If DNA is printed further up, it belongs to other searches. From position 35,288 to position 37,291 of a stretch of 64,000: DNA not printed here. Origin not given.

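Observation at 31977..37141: Three tandem, diverged ~570-aa polytopic paralogues (GT-C-like) embedded in the GDP-mannose supply genes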

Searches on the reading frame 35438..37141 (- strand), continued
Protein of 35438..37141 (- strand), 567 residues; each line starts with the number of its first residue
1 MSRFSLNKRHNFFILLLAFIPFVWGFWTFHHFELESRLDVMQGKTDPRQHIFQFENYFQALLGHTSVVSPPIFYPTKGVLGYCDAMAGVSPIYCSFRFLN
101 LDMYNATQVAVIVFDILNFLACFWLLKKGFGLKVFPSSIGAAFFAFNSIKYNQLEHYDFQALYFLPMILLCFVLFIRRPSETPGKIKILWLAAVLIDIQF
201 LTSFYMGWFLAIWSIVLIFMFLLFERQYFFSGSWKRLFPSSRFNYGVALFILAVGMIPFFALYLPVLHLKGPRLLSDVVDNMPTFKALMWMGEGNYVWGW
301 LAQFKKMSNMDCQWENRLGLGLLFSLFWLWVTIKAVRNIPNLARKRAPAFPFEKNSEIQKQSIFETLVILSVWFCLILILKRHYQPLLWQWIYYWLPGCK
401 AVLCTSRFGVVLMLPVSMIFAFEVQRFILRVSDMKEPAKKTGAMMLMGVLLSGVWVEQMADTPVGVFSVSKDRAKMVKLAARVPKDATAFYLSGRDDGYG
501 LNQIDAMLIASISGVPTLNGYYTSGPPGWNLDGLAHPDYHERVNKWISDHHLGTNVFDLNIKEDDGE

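Call 33: find_related_loci(query=A2, collection=genome_contigs, flank=10000)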
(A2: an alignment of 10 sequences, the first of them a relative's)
Query A2 (567 aa) in genome_contigs; peptide patterns used: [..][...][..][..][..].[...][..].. (x = any residue, [..] = any of these).
29 stretches matched a pattern; 23 encode a relative of the query (tblastn E <= 1e-3); 23 distinct loci.
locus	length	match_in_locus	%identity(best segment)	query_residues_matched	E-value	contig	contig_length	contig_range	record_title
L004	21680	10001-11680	37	7-565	2e-123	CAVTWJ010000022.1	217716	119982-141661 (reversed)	MAG: candidate division FCPU426 bacterium isolate MFD09286.bin.2.88 genome assembly, contig: contig_9484, whole genome s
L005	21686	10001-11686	39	5-565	1e-114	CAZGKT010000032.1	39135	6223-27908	MAG TPA_asm: uncultured bacterium isolate binchicken_co162_638 genome assembly, contig: NODE_1866_length_39135_cov_9.781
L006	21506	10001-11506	26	46-563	5e-34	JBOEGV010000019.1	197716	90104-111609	MAG: Neptuniibacter sp. isolate PBSAgam5 PBSA13b_contig_883, whole genome shotgun sequence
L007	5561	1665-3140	23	73-565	2e-25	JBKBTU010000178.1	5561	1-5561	MAG: Sphingomonas sp. isolate 21I_055.bin.30 NODE_179_length_5561_cov_10.898067, whole genome shotgun sequence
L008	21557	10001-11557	25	27-563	4e-25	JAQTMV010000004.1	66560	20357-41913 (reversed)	MAG: Methylococcales bacterium isolate STA_49 NODE_826_length_66560_cov_4.264116_Sandtown_A, whole genome shotgun sequen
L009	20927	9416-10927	22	31-552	2e-22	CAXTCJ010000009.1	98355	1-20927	MAG TPA_asm: uncultured Acetobacteraceae bacterium isolate private_T1888_metawrap_bin.3 genome assembly, contig: private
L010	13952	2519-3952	24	31-523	4e-22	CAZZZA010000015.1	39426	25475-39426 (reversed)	MAG: uncultured Lichenihabitans sp. isolate Green_AP.bin.12 genome assembly, contig: NODE_119_length_39426_cov_15.031190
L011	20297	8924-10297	25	73-552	6e-22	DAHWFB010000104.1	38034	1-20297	MAG TPA_asm: Acetobacteraceae bacterium isolate clean921 k141_317080, whole genome shotgun sequence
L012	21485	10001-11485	24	44-542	1e-21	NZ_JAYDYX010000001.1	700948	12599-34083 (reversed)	Sphingomonas sp. CD22 c_000000000001, whole genome shotgun sequence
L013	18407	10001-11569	23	33-550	2e-20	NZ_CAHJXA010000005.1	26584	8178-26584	Sphingomonas bacterium isolate Lichen_MAGs_lobaria10, whole genome shotgun sequence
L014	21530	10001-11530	24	30-567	5e-20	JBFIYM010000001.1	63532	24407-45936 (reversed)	MAG: Myxococcota bacterium isolate Mix_sand14.2021.12.G.35 k141_2363303_length_63532_cov_12.1339, whole genome shotgun s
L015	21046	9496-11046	23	31-565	8e-20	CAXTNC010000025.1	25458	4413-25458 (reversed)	MAG TPA_asm: uncultured Acetobacteraceae bacterium isolate public_SRR14722164_metawrap_bin.1 genome assembly, contig: pu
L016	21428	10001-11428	25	69-566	1e-19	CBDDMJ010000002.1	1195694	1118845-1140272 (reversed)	MAG: Acetobacteraceae bacterium isolate 4154edc8-7a48-4f58-bb30-fc66fed71386 genome assembly, contig: ctg132428, whole g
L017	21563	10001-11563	23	44-565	2e-19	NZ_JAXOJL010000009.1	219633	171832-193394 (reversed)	Sphingomonas sp. GB1N7 Y668_9, whole genome shotgun sequence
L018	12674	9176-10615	24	25-530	4e-19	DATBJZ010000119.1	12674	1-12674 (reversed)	MAG TPA_asm: Gemmatimonadota bacterium isolate SMAG_U3933 k141_250516, whole genome shotgun sequence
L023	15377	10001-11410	23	69-560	5e-14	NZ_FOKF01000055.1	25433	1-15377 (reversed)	Collimonas sp. OK607, whole genome shotgun sequence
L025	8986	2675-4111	23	54-548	8e-10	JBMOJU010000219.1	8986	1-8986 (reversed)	MAG: Paracraurococcus sp. isolate Deming_bin.590 contig24558, whole genome shotgun sequence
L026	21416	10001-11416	22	69-563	2e-14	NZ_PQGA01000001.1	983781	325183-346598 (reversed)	Paraburkholderia eburnea strain JCM 18070 Ga0139043_101, whole genome shotgun sequence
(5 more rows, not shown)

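Call 39: search_protein_families(library=pfam, alignment_id=A5, max_evalue=0.00001)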
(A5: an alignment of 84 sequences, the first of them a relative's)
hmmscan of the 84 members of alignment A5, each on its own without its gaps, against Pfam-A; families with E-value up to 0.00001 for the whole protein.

A. member 1, L003:6927-7538:- (204 aa): 0 families

B. families by the number of members that match (of 84 scanned): 91 families (the first 25 are shown)
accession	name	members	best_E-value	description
PF00535.33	Glycos_transf_2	8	7e-29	Glycosyl transferase family 2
PF13641.12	Glyco_tranf_2_3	7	1.5e-23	Glycosyltransferase like family 2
PF13489.12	Methyltransf_23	4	1.5e-14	Methyltransferase domain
PF16363.11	GDP_Man_Dehyd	3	5.9e-123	GDP-mannose 4,6 dehydratase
PF01370.27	Epimerase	3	6.8e-63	NAD dependent epimerase/dehydratase family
PF00534.26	Glycos_transf_1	3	7.3e-30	Glycosyl transferases group 1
PF13692.12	Glyco_trans_1_4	3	2.3e-23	Glycosyl transferases group 1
PF08242.18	Methyltransf_12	3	7.9e-11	Methyltransferase domain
PF02719.21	Polysacc_synt_2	2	3.8e-121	Polysaccharide biosynthesis protein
PF00324.27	AA_permease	2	3.2e-32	Amino acid permease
PF13520.12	AA_permease_2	2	1.2e-29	Amino acid permease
PF08241.18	Methyltransf_11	2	3.1e-24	Methyltransferase domain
PF04138.20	GtrA_DPMS_TM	2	9.9e-23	GtrA/DPMS, transmembrane domain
PF01757.29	Acyl_transf_3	2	2.8e-21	Acyltransferase domain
PF13649.12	Methyltransf_25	2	2.2e-20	Methyltransferase domain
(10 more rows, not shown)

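Call 41: search_protein_families(library=pfam, proteins=[L026:8195-9310:+, L026:9318-9722:+, L023:8505-9419:-, L023:9419-9835:-, L006:11963-12880:+, L011:10366-11292:+, L013:9491-9901:+, L025:2175-2543:+, L008:8461-9516:+, L006:5556-5993:+], max_evalue=0.001)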
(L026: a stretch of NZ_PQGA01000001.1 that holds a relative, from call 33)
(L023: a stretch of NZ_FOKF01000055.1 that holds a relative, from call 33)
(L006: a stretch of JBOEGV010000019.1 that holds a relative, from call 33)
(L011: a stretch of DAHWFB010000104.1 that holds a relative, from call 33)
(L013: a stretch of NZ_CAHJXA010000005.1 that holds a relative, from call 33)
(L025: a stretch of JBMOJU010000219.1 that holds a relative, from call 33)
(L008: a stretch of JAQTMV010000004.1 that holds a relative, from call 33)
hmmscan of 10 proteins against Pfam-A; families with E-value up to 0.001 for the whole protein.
L026:8195-9310:+ (372 aa): 2 families
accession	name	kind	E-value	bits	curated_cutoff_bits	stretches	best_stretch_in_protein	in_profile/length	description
PF00535.33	Glycos_transf_2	-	7.6e-13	49.2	23.3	1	55-206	2-163/168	Glycosyl transferase family 2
PF13641.12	Glyco_tranf_2_3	-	1.9e-08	35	27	1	51-274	1-214/230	Glycosyltransferase like family 2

L026:9318-9722:+ (135 aa): 1 family
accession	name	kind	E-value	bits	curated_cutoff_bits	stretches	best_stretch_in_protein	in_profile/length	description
PF04138.20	GtrA_DPMS_TM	-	3.8e-19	69.4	26.1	1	17-133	1-117/117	GtrA/DPMS, transmembrane domain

L023:8505-9419:- (305 aa): 1 family
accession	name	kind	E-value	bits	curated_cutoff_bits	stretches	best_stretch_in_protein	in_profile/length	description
PF00753.33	Lactamase_B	-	2.4e-25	90.1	22.7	1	16-203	2-196/196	Metallo-beta-lactamase superfamily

L023:9419-9835:- (139 aa): 1 family
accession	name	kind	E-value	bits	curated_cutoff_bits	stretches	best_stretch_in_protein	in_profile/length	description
PF06945.18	DUF1289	-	6.6e-19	67.9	27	1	89-136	1-47/47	Protein of unknown function (DUF1289)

L006:11963-12880:+ (306 aa): 2 families
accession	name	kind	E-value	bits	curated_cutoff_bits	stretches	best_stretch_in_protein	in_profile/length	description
PF00535.33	Glycos_transf_2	-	8.5e-18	65.3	23.3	1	10-162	2-164/168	Glycosyl transferase family 2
PF13641.12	Glyco_tranf_2_3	-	4.8e-07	30.4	27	1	8-122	3-129/230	Glycosyltransferase like family 2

L011:10366-11292:+ (309 aa): 2 families
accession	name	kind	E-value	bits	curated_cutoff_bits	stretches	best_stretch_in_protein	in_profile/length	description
PF00535.33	Glycos_transf_2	-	1.4e-13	51.5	23.3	1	10-162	2-164/168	Glycosyl transferase family 2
PF13641.12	Glyco_tranf_2_3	-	4.4e-07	30.6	27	1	6-116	1-123/230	Glycosyltransferase like family 2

L013:9491-9901:+ (137 aa): 0 families

L025:2175-2543:+ (123 aa): 0 families

L008:8461-9516:+ (352 aa): 2 families
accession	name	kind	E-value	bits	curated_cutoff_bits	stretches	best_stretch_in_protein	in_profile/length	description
PF00535.33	Glycos_transf_2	-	1.2e-14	55.1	23.3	1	8-160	2-164/168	Glycosyl transferase family 2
PF13641.12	Glyco_tranf_2_3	-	3.2e-07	31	27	1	6-227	3-214/230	Glycosyltransferase like family 2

L006:5556-5993:+ (146 aa): 1 family
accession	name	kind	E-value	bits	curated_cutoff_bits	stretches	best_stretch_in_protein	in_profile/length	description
PF05168.19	HEPN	-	0.00018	22.1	22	1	22-132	2-113/117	HEPN domain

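Call 48: list_cluster_members(proteins=[P0011, P0012, P0013, P0014, P0015, P0017, P0018, P0019, P0022, P0060])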
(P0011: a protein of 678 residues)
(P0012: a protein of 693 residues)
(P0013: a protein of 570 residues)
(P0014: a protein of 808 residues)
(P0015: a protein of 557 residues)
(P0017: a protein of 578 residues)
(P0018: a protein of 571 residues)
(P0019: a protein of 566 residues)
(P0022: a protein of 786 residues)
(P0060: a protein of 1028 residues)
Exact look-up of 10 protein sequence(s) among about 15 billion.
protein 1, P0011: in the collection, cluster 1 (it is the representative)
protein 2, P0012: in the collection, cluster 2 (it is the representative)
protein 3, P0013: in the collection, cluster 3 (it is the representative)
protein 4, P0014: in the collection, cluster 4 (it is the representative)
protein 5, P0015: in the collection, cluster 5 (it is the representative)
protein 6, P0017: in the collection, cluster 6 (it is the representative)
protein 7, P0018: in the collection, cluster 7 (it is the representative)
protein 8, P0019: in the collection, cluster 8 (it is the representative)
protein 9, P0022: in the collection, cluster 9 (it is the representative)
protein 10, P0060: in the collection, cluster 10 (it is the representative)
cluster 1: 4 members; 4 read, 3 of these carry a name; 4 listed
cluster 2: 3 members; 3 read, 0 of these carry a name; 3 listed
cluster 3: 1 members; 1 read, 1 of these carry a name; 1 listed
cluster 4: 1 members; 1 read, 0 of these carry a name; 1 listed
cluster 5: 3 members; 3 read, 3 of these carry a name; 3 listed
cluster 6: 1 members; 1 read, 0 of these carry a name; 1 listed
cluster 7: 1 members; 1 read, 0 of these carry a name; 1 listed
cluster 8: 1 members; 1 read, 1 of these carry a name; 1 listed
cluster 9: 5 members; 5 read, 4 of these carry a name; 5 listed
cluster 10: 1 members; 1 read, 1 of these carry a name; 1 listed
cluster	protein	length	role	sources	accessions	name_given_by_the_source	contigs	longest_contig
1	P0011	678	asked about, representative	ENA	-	-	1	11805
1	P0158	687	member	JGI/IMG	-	hypothetical protein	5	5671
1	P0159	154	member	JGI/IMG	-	hypothetical protein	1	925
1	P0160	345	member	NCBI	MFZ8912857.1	MAG: hypothetical protein ACO2Y4_07515, partial [Burkholderiaceae bacterium]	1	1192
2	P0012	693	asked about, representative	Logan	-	-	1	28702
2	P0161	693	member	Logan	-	-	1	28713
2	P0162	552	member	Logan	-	-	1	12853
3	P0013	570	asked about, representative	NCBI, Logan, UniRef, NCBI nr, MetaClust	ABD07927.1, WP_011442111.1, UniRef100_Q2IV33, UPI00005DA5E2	conserved hypothetical protein [Rhodopseudomonas palustris HaA2] | Glycosyltransferase RgtA/B/C/D-like domain-containing protein n=1 Tax=Rhodopseudomonas ... | hypothetical protein [Rhodopseudomonas palustris]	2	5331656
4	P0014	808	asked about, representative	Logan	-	-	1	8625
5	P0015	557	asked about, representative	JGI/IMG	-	hypothetical protein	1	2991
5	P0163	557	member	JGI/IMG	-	hypothetical protein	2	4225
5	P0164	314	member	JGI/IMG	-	hypothetical protein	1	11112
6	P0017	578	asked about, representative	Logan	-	-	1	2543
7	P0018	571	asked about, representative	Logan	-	-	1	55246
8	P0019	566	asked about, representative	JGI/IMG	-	hypothetical protein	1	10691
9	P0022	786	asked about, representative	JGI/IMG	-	hypothetical protein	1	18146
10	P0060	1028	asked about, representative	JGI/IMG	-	hypothetical protein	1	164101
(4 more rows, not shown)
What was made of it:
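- Closest known: ArnT and RgtA-D. Same: One member carries an automatic 'RgtA/B/C/D-like' label in UniRef (call 48).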

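Call 49: find_encoding_contigs(protein=P0004, flank=10000, max_places=2)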
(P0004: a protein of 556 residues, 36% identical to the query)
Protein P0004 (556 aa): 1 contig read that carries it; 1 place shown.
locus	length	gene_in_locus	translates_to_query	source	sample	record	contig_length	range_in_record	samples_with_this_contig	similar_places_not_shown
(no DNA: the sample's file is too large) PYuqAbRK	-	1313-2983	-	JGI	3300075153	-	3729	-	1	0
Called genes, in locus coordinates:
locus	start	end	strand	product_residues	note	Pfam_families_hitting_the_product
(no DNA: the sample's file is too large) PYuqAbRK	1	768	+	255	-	?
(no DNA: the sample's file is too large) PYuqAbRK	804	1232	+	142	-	-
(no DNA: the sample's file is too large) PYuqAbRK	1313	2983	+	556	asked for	-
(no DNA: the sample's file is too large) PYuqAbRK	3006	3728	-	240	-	?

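Call 50: find_encoding_contigs(protein=P0007, flank=10000, max_places=2)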
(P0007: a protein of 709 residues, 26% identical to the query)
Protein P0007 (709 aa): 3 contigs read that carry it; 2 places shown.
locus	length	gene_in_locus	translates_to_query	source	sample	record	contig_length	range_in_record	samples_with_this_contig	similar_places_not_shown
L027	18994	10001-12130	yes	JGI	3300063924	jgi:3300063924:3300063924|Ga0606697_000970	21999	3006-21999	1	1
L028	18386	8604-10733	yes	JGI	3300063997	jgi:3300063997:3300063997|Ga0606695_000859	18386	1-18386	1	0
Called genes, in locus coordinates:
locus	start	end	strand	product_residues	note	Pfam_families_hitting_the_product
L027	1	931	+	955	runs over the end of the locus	PF00534:Glycos_transf_1, PF13692:Glyco_trans_1_4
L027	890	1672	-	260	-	PF00027:cNMP_binding, PF13545:HTH_Crp_2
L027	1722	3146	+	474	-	PF04773:FecR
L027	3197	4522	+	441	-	-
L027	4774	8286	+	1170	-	PF13946:DUF4214 (weak), PF00353:HemolysinCabind (faint)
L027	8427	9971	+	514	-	PF08241:Methyltransf_11 (faint), PF13649:Methyltransf_25 (weak), PF10119:MethyTransf_Reg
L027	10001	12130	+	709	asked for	PF22895:DUF7024 (weak)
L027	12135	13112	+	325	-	PF00535:Glycos_transf_2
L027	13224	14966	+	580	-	PF13946:DUF4214 (faint)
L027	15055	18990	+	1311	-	-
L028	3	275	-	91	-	?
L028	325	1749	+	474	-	PF04773:FecR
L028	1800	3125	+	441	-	-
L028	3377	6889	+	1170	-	PF13946:DUF4214 (weak), PF00353:HemolysinCabind (faint)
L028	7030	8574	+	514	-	PF08241:Methyltransf_11 (faint), PF13649:Methyltransf_25 (weak), PF10119:MethyTransf_Reg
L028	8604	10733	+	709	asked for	PF22895:DUF7024 (weak)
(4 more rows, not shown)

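Call 51: find_encoding_contigs(protein=P0009, flank=10000, max_places=2)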
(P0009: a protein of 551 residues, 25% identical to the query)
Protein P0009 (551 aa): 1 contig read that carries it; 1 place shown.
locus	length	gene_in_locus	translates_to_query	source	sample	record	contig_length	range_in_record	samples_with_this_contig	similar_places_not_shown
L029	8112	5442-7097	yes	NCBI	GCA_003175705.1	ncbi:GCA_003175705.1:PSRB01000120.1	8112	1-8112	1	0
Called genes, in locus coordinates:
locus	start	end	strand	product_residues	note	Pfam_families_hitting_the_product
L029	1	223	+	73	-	?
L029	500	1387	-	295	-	-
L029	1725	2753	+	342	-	PF00534:Glycos_transf_1, PF13692:Glyco_trans_1_4 (weak)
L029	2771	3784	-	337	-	PF13489:Methyltransf_23, PF13649:Methyltransf_25, PF13847:Methyltransf_31, PF08241:Methyltransf_11, PF08242:Methyltransf_12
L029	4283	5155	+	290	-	-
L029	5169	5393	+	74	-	-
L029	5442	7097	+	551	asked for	-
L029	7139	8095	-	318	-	PF03279:Lip_A_acyltrans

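Call 52: find_encoding_contigs(protein=P0005, flank=10000, max_places=2)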
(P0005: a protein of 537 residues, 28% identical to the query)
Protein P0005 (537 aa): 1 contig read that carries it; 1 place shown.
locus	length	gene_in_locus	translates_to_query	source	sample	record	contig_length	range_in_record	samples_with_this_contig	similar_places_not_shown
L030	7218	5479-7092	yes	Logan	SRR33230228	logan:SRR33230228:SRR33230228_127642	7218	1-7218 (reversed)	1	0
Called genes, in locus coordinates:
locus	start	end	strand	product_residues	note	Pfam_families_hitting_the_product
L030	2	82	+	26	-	?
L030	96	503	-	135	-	PF01638:HxlR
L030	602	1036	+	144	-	PF13564:DoxX_2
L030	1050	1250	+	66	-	PF09360:zf-CDGSH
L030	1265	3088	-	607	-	-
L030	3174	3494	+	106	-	-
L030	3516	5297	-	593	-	PF03169:OPT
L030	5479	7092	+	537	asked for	-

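Call 71: predict_structure(alignment_id=A4)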
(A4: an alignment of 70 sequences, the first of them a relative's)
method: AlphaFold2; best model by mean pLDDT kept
length: 567 residues; sequences in the alignment: 70
mean_pLDDT: 93.1   pTM: 0.93
mean pLDDT of the five models: 93.1, 92.4, 92.4, 92.1, 91.8
residues with pLDDT >= 90: 479; 70-90: 69; 50-70: 14; < 50: 5
segments of 3 or more residues with pLDDT < 50: 1-3
pLDDT, mean of each block of 10 residues (from residue 1): 63 92 96 96 93 98 97 97 95 98 98 98 98 97 97 92 98 90 89 98 96 97 87 73 91 97 94 93 95 95 92 94 98 96 82 78 95 97 85 92 95 98 96 97 97 96 89 97 98 89 96 98 90 93 98 97 63
secondary structure, 60 per line:
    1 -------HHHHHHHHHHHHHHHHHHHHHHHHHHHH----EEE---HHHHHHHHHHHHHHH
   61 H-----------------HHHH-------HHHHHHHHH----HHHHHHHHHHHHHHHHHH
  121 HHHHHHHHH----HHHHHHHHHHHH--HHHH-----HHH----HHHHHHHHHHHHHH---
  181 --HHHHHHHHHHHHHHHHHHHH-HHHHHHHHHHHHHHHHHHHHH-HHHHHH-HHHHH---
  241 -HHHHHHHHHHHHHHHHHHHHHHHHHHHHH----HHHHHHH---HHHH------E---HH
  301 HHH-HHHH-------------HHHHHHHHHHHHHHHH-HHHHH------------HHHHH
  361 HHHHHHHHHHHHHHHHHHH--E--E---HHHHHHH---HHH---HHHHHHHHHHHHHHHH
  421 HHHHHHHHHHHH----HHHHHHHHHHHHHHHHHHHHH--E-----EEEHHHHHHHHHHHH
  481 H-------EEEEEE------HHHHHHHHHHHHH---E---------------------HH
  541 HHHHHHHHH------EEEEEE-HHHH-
elements in order: H8-35 E40-42 H46-61 H79-82 H90-98 H103-129 H134-145 H148-151 H164-177 H183-202 H204-224 H226-231 H233-237 H242-270 H275-281 H285-288 H299-303 H305-308 H322-337 H339-343 H356-379 H389-395 H405-432 H437-457 E466-468 H469-481 E489-494 H501-513 H539-549 E556-561 H563-566
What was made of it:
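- On GT-C fold class (GT-C_A type): The loop spans residues 36-102 with helices at 46-61 and 90-98 (call 71).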
